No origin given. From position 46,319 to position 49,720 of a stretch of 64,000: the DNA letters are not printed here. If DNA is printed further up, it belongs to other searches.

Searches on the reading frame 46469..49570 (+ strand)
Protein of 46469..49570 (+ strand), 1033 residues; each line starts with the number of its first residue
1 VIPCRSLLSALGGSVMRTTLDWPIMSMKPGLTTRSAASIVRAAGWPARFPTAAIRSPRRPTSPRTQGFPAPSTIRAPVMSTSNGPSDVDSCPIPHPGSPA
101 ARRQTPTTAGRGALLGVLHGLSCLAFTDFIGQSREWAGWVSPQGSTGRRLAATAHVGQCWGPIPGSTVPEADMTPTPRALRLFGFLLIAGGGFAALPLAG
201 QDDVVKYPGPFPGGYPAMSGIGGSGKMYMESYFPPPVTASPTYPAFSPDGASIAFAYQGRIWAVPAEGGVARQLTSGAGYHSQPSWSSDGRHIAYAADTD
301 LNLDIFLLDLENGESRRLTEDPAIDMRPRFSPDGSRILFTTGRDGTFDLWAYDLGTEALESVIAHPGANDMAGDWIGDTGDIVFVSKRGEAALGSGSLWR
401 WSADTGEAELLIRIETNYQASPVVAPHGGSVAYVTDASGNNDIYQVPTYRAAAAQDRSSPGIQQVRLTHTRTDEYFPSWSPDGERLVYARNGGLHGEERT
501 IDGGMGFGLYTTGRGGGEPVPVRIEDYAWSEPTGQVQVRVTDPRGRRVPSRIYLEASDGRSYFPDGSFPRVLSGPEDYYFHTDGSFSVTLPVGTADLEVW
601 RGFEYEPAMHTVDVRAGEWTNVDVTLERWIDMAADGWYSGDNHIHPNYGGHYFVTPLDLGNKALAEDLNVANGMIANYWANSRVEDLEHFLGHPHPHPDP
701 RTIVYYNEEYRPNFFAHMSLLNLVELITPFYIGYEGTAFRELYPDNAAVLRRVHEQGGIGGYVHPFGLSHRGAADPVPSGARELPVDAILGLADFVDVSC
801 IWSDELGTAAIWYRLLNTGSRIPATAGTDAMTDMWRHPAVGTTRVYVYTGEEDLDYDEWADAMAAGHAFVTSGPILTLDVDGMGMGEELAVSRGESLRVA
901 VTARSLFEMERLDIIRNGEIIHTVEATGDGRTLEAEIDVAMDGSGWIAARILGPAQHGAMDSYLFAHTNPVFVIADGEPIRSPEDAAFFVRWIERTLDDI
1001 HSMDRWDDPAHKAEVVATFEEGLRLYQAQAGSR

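Call 47: search_protein_families(library=pfam, proteins=[window:46469-49570:+], max_evalue=0.001)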
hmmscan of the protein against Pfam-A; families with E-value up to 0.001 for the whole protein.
window:46469-49570:+ (1033 aa): 3 families
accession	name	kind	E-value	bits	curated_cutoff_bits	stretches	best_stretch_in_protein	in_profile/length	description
PF07676.18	PD40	-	1e-31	108.6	20.9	3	316-350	2-37/38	WD40-like Beta Propeller Repeat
PF00930.27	DPPIV_N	-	1.2e-07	31.2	22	0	240-278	44-82/354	Dipeptidyl peptidase IV (DPP IV) N-terminal region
PF25174.1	Beta-prop_THOC3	-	2.5e-05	23.9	305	1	260-367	72-172/272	THOC3 beta-propeller domain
